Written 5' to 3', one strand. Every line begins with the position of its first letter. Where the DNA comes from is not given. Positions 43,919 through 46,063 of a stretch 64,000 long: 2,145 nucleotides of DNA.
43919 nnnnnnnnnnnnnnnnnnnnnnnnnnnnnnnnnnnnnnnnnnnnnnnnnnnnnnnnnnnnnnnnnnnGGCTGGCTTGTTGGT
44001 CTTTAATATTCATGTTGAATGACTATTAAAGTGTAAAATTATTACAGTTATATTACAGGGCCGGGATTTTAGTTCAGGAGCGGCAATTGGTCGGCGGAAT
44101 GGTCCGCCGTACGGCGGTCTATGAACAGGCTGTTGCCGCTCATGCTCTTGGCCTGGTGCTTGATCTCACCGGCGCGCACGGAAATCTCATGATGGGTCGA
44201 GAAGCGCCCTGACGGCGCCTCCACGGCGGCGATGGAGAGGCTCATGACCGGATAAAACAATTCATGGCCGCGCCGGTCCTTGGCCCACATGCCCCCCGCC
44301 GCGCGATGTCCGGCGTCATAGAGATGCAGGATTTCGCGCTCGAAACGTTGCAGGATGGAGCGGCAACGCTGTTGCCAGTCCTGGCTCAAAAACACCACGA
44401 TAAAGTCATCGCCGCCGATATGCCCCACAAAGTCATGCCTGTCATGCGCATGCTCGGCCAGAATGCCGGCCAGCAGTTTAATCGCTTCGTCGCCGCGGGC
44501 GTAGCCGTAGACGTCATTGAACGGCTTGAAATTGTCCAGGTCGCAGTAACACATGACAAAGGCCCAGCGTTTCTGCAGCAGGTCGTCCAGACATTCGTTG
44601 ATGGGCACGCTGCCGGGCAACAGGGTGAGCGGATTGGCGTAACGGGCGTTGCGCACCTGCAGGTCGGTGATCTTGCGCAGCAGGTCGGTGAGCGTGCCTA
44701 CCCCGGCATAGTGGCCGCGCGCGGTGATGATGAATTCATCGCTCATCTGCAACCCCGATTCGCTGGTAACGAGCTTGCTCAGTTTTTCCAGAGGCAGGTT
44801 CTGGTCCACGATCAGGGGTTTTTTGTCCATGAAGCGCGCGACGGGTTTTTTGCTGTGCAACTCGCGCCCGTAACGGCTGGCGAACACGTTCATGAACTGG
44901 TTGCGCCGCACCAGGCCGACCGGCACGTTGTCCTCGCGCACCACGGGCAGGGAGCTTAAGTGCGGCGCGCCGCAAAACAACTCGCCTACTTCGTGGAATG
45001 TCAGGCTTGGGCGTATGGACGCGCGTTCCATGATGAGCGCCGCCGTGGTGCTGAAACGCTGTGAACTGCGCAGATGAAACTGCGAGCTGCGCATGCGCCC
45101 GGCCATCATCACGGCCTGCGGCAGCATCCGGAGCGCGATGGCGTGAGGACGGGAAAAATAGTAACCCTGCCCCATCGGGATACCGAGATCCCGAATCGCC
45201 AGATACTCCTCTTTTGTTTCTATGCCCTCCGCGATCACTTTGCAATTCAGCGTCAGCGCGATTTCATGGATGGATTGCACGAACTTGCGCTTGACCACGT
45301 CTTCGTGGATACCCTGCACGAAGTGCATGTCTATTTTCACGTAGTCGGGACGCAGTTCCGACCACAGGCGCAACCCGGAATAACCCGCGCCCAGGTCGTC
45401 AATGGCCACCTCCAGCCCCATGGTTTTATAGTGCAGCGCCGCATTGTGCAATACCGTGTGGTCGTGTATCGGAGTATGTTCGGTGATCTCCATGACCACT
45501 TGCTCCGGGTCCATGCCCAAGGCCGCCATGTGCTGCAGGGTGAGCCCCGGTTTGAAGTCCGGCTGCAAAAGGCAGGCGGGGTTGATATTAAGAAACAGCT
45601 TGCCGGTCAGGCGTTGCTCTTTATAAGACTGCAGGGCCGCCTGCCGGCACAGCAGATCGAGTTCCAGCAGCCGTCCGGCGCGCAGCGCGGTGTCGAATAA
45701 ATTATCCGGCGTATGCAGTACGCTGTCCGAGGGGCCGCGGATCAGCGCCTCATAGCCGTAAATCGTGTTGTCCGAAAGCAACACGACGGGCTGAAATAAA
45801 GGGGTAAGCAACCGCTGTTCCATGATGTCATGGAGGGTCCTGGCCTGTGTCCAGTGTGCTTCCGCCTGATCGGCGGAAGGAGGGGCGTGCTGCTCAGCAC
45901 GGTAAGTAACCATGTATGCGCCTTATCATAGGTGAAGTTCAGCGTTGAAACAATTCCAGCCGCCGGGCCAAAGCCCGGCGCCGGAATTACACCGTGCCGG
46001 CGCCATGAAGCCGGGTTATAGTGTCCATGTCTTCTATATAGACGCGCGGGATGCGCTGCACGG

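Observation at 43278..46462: PhoB preceded by a Pho box but with no phoR; nearby porin gene carries a Pho-box-like triple repeat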

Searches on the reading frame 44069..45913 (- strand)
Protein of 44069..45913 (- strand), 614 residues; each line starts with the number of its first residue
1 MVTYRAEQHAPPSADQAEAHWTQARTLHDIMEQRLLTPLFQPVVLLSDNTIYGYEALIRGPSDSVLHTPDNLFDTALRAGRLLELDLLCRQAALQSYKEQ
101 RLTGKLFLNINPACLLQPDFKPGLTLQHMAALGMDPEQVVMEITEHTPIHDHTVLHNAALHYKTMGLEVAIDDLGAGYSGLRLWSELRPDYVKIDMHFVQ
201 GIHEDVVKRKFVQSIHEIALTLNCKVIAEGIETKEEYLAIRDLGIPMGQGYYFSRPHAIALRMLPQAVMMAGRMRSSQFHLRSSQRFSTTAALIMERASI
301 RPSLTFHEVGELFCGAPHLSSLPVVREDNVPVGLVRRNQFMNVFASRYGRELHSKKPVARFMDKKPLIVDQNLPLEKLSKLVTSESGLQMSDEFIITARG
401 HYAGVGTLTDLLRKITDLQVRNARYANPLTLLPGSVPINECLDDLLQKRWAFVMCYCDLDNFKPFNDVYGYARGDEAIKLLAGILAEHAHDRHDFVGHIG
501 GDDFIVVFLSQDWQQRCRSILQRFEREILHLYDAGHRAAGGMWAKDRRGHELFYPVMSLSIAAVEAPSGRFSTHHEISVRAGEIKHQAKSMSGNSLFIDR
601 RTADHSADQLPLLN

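Call 3: search_protein_families(library=pfam, proteins=[window:44069-45913:-])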
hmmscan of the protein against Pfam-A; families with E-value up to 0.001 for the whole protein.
window:44069-45913:- (614 aa): 3 families
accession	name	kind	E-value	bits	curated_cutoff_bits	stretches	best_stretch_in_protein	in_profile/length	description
PF00563.25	EAL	-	1.1e-47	162.8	31.3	1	28-256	5-236/236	EAL domain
PF00990.26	GGDEF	-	3.4e-13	50.1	23.8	1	436-526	13-112/161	Diguanylate cyclase, GGDEF domain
PF00571.33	CBS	-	6.6e-06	26.8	24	0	358-415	1-55/57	CBS domain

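Call 5: search_protein_families(library=ncbifam, proteins=[window:44069-45913:-], max_evalue=0.001)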
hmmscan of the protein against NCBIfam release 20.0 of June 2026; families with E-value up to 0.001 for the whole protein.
window:44069-45913:- (614 aa): 28 families (the best 25 are shown)
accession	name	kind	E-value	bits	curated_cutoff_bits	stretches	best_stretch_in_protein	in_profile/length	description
NF052265.1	EAL_dom_RimA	equivalog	6.5e-42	143.5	430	1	40-264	21-241/248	S6 modification regulatory phosphodiesterase RimA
NF008467.0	PRK11359.1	equivalog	4.5e-36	124.1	857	2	27-257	549-783/800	oxygen-sensing cyclic-di-GMP phosphodiesterase DosP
NF007474.0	PRK10060.1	equivalog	7.1e-36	123.6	782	2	19-257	406-645/663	cyclic di-GMP phosphodiesterase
NF052458.1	PhdiestGepA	equivalog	1.6e-34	119.2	1200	1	13-258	582-833/840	phosphodiesterase GepA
NF045675.1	PhdiestaseDibA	equivalog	3.8e-34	118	980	2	16-258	371-617/623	phosphodiesterase DibA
NF053781.1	cdiGMPphdstlr2612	equivalog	2.6e-30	104.9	1600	2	26-257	1019-1256/1268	Tlr1612 family c-di-GMP phosphodiesterase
NF007839.0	PRK10551.1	equivalog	6.7e-28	97.5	461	1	40-259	281-503/518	cyclic di-GMP phosphodiesterase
NF008807.1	PRK11829.1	equivalog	1.2e-24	86.4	733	1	12-257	405-653/670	biofilm formation regulator HmsP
NF007298.0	PRK09776.1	equivalog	6.7e-24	83.8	1135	2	85-262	924-1102/1111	diguanylate cyclase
NF052596.1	RR_EAL_PvrR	equivalog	9.3e-21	73.9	580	1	13-256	133-379/398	response regulator cyclic di-GMP phosphodiesterase PvrR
NF051476.1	CDiGphdiTpdA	equivalog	9.3e-20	70.9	1000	1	98-254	416-568/570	cyclic di-GMP phosphodiesterase TpdA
NF045673.1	c-di-GMPRcptLapD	equivalog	5e-18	64.8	1020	1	12-258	404-646/647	cyclic di-GMP receptor LapD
NF008281.1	PRK11059.1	equivalog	6.2e-14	51.2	663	1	102-257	475-630/633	RNase E specificity factor CsrD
TIGR00254.1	GGDEF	domain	4.2e-13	49.3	37.4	1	449-524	34-107/168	diguanylate cyclase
NF007423.1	PRK09966.1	equivalog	2.1e-11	43.4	325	1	429-525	244-343/390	diguanylate cyclase DgcN/YfiN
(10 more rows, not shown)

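Call 69: search_solved_structures(query=window:44069-45913:-, max_evalue=1e-10)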
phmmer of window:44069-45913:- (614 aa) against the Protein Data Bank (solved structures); distinct sequences matched with E-value up to 1e-10: 38.
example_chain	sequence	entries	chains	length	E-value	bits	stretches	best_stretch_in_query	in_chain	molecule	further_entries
6ifq_B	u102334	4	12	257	4.6e-32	114.5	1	37-258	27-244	cyclic di nucleotide phoshodiesterase | EAL domain protein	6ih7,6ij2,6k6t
6ih1_A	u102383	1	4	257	4.8e-32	114.5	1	37-258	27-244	cyclic di nucleotide phoshodiesterase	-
5m3c_A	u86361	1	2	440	3.2e-27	98.6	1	29-257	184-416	Diguanylate cyclase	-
9cmf_A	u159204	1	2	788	2.1e-26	95.8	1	26-257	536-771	Oxygen sensor protein DosP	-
9clo_A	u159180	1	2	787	2.1e-26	95.8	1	26-257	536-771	Oxygen sensor protein DosP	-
9bgv_A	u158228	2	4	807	2.3e-26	95.7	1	26-257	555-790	Oxygen sensor protein DosP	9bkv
9cdr_A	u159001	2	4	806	2.3e-26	95.7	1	26-257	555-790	Oxygen sensor protein DosP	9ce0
3gfx_A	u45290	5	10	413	8.9e-26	93.8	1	41-257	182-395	Klebsiella pneumoniae BlrP1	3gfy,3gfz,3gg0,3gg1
4rnh_A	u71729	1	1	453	3.8e-24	88.4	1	129-257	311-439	Motility regulator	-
4rnf_A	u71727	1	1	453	9.2e-23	83.8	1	129-257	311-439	Motility regulator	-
4hu3_A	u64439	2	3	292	1.8e-21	79.6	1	26-257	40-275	Oxygen sensor protein DosP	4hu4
6hq4_A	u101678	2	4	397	2.3e-21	79.2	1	37-258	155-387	EAL Enzyme Bd1971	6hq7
6hq5_A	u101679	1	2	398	2.3e-21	79.2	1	37-258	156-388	EAL Enzyme Bd1971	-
2r6o_A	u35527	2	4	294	2.4e-20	75.8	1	25-259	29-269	Putative diguanylate cyclase/phosphodiesterase (GGDEF & EAL domains) | PUTATIVE DIGUANYLATE CYCLASE/PHOSPHODIESTERASE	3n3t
4q6j_A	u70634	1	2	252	2.6e-20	75.7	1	34-257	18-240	Lmo0131 protein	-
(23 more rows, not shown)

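Call 73: find_related_loci(query=A4, collection=metagenome_contigs, flank=10000)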
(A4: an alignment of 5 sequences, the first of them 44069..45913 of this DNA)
Query A4 (614 aa) in metagenome_contigs; peptide patterns used: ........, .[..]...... (x = any residue, [..] = any of these).
600 stretches matched a pattern (row limit reached: there are more); 471 encode a relative of the query (tblastn E <= 1e-3); the best 80 are kept; 80 distinct loci.
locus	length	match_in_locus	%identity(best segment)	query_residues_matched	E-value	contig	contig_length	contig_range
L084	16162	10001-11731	50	27-606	0e+0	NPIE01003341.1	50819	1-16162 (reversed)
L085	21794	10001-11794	48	1-603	0e+0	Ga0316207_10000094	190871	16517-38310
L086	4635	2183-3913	51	27-607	0e+0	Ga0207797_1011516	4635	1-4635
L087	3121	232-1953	49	27-603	0e+0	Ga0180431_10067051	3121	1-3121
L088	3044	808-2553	49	26-609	0e+0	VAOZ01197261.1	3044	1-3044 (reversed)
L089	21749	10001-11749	48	25-612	0e+0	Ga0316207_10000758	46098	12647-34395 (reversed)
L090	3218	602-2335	49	27-608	0e+0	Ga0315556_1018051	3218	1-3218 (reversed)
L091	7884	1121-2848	48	24-601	0e+0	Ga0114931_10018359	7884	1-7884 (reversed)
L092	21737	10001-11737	47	25-601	1e-179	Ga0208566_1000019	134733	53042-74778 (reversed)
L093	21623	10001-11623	50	23-564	5e-179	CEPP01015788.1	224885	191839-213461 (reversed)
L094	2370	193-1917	48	23-597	0e+0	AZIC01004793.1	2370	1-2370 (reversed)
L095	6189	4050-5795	47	27-611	2e-178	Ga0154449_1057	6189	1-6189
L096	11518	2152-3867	50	27-603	3e-175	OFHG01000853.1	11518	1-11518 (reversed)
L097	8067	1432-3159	47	21-596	7e-175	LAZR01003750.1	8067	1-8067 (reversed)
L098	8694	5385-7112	48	27-610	5e-175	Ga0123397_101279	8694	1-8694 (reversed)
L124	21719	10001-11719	44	23-598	1e-154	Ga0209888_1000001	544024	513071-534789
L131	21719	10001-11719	43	23-598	7e-151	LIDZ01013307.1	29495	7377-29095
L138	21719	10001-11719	43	23-598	1e-149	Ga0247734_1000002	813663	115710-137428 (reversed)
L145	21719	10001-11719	44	23-598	3e-149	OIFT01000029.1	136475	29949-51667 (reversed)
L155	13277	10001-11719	43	23-598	3e-148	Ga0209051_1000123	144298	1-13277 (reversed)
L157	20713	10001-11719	43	23-598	2e-148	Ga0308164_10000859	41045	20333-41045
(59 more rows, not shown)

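Call 81: find_homologous_proteins(query=window:44069-45913:-, max_evalue=1e-50)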
Query window:44069-45913:- (614 aa): 7869 proteins with E <= 1e-50 among 8000 candidates; the best 120 are listed.
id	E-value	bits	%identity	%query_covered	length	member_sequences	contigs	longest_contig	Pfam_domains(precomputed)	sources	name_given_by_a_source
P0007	0.0e+0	1295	92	100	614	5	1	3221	PF00563.26,PF00990.27,PF00571.34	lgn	-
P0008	0.0e+0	1252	88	100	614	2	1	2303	PF00563.26,PF00990.27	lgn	-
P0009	0.0e+0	1169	86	96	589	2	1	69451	PF00563.26,PF00990.27,PF00571.34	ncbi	-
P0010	9.7e-255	865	64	96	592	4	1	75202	PF00563.26,PF00990.27,PF00571.34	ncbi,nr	ncbi:MAG: GGDEF domain-containing protein [Gammaproteobacteria bacterium]|nr:GGDEF domain-containing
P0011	1.9e-254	864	64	96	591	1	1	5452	PF00563.26,PF00990.27,PF00571.34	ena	-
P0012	1.3e-247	841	63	96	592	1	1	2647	PF00563.26,PF00990.27,PF00571.34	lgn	-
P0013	2.0e-240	818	60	96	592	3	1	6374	PF00563.26,PF00990.27,PF00571.34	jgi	-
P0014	1.4e-238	811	61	96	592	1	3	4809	PF00563.26,PF00990.27,PF00571.34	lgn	-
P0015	3.3e-238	810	59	94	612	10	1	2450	PF00563.26,PF00990.27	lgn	-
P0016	1.2e-235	802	60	96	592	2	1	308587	PF00563.26,PF00990.27,PF00571.34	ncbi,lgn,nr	ncbi:MAG: GGDEF domain-containing protein [Gammaproteobacteria bacterium]|nr:GGDEF domain-containing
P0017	1.2e-232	792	60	96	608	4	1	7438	PF00563.26,PF00990.27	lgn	-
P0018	3.1e-232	790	61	94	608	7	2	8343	PF00563.26,PF00990.27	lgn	-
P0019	6.1e-231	786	59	95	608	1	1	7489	PF00563.26,PF00990.27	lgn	-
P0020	2.7e-230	784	59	96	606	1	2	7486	PF00563.26,PF00990.27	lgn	-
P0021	5.9e-228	776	58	95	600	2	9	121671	PF00563.26,PF00990.27,PF00571.34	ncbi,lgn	ncbi:MAG: GGDEF domain-containing protein [Pseudomonadota bacterium]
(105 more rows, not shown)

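Call 82: find_encoding_contigs(protein=P0010, flank=10000, max_places=2)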
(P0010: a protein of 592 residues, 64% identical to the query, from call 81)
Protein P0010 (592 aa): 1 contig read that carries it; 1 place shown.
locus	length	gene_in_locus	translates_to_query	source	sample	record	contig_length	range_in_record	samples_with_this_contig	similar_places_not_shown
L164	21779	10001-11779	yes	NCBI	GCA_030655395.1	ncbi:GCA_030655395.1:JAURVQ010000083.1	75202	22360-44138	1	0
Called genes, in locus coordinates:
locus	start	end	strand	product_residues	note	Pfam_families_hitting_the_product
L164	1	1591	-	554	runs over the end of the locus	-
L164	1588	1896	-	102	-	-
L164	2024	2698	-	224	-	PF04612:T2SSM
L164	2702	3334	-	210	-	PF05137:PilN (weak)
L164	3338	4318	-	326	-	PF11104:PilM_2 (faint)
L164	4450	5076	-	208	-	PF02390:Methyltransf_4, PF13649:Methyltransf_25 (weak)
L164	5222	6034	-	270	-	PF05690:ThiG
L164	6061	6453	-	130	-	PF03625:DUF302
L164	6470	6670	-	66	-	PF02597:ThiS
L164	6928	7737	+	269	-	PF04116:FA_hydroxylase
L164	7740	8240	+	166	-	PF00300:His_Phos_1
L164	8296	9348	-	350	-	PF13609:Porin_4, PF00267:Porin_1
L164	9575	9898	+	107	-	-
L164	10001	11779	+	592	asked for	PF00563:EAL, PF00571:CBS (weak), PF00990:GGDEF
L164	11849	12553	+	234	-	PF00072:Response_reg, PF00486:Trans_reg_C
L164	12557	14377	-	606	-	PF00009:GTP_EFTU, PF01926:MMR_HSR1 (weak), PF22042:EF-G_D2 (weak), PF03144:GTP_EFTU_D2, PF00679:EFG_C, PF21018:BipA_C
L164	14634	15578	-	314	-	PF28239:Npun_R2479 (faint)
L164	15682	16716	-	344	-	PF01988:VIT1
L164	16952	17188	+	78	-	PF02609:Exonuc_VII_S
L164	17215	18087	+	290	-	PF00348:polyprenyl_synt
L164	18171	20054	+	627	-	PF13292:DXP_synthase_N, PF00456:Transketolase_N (faint), PF02775:TPP_enzyme_C (weak), PF02779:Transket_pyr, PF02780:Transketolase_C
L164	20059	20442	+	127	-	PF01242:PTPS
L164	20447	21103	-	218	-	PF13650:Asp_protease_2, PF13975:gag-asp_proteas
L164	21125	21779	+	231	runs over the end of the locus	PF00117:GATase, PF07722:Peptidase_C26 (weak)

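Call 83: find_encoding_contigs(protein=P0016, flank=10000, max_places=2)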
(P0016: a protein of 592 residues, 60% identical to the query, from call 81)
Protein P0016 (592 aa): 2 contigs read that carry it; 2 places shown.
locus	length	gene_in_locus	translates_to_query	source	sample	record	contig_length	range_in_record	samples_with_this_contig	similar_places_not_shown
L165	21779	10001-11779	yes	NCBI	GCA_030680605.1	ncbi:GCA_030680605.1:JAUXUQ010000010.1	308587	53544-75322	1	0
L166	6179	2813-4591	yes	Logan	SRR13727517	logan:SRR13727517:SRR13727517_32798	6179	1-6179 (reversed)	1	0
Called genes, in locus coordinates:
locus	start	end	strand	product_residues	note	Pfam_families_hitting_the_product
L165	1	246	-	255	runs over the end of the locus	PF00561:Abhydrolase_1, PF12146:Hydrolase_4, PF12697:Abhydrolase_6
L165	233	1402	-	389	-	PF00155:Aminotran_1_2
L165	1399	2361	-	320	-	PF04055:Radical_SAM, PF06968:BATS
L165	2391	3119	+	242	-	PF18912:DZR_2, PF00156:Pribosyltran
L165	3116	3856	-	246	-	PF25231:DUF7847 (weak)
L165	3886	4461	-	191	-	-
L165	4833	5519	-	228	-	PF02390:Methyltransf_4, PF13649:Methyltransf_25 (weak)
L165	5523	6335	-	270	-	PF05690:ThiG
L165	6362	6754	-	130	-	PF03625:DUF302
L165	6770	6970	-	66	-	PF02597:ThiS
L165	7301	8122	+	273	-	PF04116:FA_hydroxylase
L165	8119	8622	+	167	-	PF00300:His_Phos_1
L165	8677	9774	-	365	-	PF13609:Porin_4, PF00267:Porin_1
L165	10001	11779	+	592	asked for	PF00563:EAL, PF00571:CBS (faint), PF00990:GGDEF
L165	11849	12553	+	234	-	PF00072:Response_reg, PF00486:Trans_reg_C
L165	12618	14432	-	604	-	PF00009:GTP_EFTU, PF01926:MMR_HSR1 (weak), PF22042:EF-G_D2, PF03144:GTP_EFTU_D2, PF00679:EFG_C, PF21018:BipA_C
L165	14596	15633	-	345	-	PF01988:VIT1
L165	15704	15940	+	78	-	PF02609:Exonuc_VII_S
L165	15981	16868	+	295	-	PF00348:polyprenyl_synt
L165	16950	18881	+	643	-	PF13292:DXP_synthase_N, PF00456:Transketolase_N (weak), PF02779:Transket_pyr, PF02780:Transketolase_C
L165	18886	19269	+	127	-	PF01242:PTPS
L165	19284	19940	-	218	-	PF13650:Asp_protease_2, PF13975:gag-asp_proteas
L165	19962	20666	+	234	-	PF00117:GATase, PF07722:Peptidase_C26 (weak)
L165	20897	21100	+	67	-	PF00313:CSD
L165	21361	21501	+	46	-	PF13627:LptM_cons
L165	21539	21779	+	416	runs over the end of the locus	PF00278:Orn_DAP_Arg_deC, PF01168:Ala_racemase_N, PF02784:Orn_Arg_deC_N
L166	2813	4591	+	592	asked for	PF00563:EAL, PF00571:CBS (faint), PF00990:GGDEF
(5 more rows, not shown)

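Call 89: list_cluster_members(proteins=[L138:9986-11743:+, L124:9986-11761:+, L131:9986-11776:+, L155:9986-11773:+, L157:9986-11761:+, L145:9986-11734:+])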
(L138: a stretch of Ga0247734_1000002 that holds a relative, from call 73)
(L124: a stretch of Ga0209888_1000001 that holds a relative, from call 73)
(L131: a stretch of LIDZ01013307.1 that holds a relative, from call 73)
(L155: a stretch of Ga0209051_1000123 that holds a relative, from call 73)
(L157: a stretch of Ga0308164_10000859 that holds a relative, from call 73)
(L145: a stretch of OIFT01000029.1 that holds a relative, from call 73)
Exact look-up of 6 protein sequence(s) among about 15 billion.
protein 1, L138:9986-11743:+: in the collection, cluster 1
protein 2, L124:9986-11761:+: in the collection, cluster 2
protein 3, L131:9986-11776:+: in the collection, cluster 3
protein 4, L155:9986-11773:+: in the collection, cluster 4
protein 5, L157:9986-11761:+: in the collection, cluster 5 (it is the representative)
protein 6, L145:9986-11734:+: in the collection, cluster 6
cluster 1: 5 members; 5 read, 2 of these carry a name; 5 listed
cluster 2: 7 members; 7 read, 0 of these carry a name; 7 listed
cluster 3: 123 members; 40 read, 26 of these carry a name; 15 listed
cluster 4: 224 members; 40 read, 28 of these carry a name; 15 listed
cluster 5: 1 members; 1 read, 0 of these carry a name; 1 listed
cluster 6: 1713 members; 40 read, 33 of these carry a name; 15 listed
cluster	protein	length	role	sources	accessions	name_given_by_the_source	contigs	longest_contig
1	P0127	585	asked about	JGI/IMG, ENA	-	-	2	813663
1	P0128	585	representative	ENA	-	-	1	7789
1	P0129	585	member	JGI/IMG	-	diguanylate cyclase (GGDEF)-like protein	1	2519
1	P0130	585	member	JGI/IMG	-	diguanylate cyclase (GGDEF)-like protein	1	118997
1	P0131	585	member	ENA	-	-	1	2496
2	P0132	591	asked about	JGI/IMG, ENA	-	-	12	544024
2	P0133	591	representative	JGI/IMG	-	-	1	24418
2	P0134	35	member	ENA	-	-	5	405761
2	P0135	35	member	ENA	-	-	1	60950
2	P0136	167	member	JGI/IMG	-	-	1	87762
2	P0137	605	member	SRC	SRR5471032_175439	-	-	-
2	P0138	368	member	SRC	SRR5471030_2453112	-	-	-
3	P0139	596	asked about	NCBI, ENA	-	-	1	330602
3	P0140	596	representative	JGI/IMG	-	diguanylate cyclase (GGDEF)-like protein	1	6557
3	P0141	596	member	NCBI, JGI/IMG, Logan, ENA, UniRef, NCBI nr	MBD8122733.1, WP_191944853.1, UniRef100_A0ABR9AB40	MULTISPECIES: bifunctional diguanylate cyclase/phosphodiesterase [Pseudomonas] | EAL and GGDEF domain-containing protein n=1 Tax=Pseudomonas lutea TaxID=243924 ...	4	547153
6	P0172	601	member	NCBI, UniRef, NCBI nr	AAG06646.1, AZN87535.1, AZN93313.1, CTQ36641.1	TPA: EAL and GGDEF domain-containing protein [Pseudomonas aeruginosa] | GGDEF domain-containing protein n=3 Tax=Pseudomonas TaxID=286 RepID=Q9HYY2_PSEAE | bifunctional diguanylate cyclase/phosphodiesterase [Pseudomonas aeruginosa]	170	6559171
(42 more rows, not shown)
